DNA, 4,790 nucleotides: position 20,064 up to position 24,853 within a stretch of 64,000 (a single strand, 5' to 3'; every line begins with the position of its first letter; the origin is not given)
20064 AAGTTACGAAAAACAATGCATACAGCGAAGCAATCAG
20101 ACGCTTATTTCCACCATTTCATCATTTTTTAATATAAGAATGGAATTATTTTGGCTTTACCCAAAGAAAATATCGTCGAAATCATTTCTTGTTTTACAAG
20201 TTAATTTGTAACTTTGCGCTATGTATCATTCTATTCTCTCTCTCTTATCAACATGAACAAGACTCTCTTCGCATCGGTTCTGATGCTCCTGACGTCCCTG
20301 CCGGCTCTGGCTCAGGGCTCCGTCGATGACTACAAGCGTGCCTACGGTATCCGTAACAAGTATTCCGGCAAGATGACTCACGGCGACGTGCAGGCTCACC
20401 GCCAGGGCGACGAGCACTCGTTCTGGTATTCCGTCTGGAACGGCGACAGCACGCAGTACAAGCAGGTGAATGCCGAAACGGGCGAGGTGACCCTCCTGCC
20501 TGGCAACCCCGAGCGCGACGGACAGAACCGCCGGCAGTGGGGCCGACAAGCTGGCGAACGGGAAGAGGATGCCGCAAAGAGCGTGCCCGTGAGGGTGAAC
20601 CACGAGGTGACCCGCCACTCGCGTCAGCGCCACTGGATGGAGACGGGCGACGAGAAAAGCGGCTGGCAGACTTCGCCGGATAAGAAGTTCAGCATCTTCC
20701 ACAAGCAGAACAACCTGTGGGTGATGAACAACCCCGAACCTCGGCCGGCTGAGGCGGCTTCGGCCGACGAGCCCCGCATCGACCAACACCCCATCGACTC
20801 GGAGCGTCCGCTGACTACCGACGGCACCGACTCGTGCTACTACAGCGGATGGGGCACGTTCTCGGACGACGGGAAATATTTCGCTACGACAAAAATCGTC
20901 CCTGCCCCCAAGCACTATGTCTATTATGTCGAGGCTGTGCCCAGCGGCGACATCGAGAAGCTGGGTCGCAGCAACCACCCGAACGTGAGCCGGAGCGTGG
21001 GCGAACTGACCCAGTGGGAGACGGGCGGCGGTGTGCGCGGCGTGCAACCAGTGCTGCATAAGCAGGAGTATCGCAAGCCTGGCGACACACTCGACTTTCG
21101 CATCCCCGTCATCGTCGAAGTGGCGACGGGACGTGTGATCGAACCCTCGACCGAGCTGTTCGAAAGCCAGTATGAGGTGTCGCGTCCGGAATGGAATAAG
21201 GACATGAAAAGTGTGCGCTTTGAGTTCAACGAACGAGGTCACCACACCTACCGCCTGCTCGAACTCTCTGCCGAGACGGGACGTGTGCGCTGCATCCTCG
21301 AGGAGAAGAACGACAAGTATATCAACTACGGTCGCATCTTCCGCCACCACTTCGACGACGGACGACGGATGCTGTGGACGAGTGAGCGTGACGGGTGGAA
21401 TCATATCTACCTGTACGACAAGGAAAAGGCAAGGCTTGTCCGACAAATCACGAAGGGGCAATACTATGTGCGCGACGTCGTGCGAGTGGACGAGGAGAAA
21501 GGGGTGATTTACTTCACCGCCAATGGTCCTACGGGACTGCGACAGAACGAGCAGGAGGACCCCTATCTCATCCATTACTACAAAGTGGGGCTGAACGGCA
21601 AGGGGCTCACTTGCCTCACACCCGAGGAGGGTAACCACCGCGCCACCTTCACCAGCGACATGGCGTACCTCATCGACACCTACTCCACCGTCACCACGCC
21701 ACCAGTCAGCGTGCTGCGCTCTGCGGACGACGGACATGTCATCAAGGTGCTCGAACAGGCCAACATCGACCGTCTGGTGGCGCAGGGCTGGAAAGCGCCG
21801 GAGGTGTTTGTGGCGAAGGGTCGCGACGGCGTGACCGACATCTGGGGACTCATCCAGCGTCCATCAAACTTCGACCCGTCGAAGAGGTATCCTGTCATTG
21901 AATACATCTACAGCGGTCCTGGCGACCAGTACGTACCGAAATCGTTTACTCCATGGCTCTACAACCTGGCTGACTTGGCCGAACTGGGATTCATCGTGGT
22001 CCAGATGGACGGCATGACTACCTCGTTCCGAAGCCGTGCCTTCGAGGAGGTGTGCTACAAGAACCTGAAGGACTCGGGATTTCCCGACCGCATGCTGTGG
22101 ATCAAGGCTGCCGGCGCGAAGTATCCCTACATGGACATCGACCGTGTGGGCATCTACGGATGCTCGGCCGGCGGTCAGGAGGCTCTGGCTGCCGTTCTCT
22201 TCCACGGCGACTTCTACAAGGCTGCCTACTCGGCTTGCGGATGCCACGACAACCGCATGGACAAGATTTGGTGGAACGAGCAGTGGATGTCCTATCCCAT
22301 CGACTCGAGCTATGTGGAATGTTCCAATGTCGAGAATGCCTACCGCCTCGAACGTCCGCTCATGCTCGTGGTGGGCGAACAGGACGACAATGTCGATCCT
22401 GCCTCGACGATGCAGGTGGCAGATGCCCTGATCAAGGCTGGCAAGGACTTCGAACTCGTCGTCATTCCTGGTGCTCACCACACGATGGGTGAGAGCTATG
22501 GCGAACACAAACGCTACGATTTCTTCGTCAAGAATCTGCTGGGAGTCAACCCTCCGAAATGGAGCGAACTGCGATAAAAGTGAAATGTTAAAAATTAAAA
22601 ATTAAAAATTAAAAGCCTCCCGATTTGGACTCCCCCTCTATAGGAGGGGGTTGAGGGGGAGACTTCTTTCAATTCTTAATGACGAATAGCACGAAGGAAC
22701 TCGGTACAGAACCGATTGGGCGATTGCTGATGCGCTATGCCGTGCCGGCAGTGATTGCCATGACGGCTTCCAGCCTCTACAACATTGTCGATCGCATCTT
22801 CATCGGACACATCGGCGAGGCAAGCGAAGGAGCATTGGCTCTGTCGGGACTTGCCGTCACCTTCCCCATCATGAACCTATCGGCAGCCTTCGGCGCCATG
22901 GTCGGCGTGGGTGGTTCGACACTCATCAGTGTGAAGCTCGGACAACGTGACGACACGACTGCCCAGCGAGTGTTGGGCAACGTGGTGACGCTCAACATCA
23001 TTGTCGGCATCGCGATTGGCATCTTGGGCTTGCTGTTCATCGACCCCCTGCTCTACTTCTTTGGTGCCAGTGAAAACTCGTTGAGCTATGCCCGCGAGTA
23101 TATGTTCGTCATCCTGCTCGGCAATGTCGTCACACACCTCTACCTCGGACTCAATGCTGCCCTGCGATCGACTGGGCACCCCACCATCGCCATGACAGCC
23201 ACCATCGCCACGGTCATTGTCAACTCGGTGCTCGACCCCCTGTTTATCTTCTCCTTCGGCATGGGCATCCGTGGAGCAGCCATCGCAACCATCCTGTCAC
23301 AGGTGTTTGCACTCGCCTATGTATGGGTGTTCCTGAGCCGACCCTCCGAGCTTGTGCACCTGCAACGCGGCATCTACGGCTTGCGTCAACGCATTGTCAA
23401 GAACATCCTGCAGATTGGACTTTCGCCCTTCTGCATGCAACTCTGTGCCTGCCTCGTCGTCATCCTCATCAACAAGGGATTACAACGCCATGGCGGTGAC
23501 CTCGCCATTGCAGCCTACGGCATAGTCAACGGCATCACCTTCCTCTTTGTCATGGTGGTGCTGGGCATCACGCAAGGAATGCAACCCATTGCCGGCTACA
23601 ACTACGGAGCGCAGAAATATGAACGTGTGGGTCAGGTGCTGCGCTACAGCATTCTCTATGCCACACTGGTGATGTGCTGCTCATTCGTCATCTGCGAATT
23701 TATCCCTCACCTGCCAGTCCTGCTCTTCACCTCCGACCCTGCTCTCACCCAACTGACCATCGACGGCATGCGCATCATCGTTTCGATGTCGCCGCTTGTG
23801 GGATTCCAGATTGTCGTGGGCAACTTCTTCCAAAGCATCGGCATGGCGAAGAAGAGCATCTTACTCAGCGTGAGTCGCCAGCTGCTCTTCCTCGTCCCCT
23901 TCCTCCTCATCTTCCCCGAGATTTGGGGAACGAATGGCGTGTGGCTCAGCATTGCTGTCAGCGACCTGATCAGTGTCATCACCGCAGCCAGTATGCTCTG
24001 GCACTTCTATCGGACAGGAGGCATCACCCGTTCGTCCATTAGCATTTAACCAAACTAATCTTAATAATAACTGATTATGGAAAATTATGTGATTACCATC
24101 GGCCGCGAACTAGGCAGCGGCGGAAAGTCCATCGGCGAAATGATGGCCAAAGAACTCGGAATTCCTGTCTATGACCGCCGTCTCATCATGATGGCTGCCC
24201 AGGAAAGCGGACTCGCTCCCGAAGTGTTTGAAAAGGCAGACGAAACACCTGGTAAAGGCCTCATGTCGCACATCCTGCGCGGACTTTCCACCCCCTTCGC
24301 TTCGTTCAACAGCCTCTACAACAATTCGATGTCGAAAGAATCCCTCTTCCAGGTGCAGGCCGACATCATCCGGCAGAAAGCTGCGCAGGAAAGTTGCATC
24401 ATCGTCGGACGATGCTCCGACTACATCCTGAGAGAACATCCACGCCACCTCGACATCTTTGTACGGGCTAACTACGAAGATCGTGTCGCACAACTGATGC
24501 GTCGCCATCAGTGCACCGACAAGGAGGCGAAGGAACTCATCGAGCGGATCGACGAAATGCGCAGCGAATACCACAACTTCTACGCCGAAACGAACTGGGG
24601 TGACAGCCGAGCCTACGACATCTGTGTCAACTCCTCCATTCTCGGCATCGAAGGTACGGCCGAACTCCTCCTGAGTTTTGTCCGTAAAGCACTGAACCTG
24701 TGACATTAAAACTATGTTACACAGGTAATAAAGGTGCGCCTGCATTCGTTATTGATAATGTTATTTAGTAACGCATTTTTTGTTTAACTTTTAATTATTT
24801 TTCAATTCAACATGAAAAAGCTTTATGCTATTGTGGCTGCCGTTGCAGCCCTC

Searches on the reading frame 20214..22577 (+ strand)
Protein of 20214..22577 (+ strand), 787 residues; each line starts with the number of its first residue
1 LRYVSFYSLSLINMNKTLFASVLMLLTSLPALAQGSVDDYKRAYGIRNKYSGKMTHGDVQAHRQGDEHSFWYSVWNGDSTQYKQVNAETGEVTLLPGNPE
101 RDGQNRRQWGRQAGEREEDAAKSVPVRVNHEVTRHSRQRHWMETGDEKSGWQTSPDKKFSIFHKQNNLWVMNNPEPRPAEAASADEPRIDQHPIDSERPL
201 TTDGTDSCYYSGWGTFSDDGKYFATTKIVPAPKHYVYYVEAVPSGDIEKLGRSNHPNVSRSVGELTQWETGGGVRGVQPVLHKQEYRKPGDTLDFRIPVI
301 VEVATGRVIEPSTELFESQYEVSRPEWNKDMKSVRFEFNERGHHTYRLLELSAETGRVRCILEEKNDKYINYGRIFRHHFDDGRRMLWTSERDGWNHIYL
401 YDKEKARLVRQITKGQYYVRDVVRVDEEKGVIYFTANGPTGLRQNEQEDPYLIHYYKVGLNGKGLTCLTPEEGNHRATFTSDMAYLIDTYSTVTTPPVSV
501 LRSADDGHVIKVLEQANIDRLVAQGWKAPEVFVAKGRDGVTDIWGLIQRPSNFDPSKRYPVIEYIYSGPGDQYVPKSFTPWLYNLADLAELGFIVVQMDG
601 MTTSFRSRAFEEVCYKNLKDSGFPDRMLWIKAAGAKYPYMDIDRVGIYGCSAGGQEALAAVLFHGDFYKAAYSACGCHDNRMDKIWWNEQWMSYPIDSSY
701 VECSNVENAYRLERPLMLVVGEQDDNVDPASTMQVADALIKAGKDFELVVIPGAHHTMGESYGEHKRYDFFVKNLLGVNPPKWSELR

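Call 25: search_protein_families(library=pfam, proteins=[window:20214-22577:+], max_evalue=0.0001)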
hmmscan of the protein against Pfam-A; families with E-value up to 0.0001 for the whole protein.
window:20214-22577:+ (787 aa): 4 families
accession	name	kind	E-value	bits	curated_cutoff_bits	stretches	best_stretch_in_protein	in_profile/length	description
PF00326.27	Peptidase_S9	-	7.9e-42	143.6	22.6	1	586-775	8-210/213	Prolyl oligopeptidase family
PF00930.27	DPPIV_N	-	1.5e-39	136.2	22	1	277-497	139-354/354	Dipeptidyl peptidase IV (DPP IV) N-terminal region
PF00756.26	Esterase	-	1.1e-06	29.1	22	1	629-774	105-243/251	Putative esterase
PF01738.24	DLH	-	2.5e-05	24.4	21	1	635-760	89-190/217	Dienelactone hydrolase family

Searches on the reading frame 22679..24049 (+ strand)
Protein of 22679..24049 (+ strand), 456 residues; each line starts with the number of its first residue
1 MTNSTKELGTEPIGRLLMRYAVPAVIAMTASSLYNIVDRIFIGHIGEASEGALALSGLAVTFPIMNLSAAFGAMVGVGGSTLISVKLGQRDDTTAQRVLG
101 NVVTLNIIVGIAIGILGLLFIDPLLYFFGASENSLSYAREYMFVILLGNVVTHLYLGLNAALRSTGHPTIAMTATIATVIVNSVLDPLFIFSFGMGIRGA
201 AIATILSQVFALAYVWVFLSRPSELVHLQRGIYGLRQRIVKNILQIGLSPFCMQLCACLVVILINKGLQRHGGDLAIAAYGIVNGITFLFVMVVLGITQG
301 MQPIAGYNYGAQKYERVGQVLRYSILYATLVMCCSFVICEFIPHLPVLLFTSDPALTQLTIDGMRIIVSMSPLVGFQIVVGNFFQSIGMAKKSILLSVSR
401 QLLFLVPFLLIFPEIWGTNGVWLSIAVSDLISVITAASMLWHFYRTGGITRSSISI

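Call 25: search_protein_families(library=pfam, proteins=[window:22679-24049:+], max_evalue=0.0001)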
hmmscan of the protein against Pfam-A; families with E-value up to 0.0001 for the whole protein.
window:22679-24049:+ (456 aa): 2 families
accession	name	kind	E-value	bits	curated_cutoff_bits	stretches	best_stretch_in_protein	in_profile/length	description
PF01554.23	MatE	-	2e-44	151.5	24.9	2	23-188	1-161/161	MatE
PF01943.22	Polysacc_synt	-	6e-05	23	28.2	0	279-448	34-196/274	Polysaccharide biosynthesis protein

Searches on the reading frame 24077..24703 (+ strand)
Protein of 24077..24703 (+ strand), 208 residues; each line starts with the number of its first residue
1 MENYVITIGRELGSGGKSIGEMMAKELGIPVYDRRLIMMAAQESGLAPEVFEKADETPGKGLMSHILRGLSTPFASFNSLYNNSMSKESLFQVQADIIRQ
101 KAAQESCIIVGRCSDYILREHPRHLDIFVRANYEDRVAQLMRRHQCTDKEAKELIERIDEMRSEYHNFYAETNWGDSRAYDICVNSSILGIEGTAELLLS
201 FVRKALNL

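Call 25: search_protein_families(library=pfam, proteins=[window:24077-24703:+], max_evalue=0.0001)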
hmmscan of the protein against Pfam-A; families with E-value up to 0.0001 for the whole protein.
window:24077-24703:+ (208 aa): 1 family
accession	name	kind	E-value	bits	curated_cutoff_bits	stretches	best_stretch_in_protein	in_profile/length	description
PF13189.12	Cytidylate_kin2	-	9.6e-55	185.9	28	1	5-187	1-175/176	Cytidylate kinase-like family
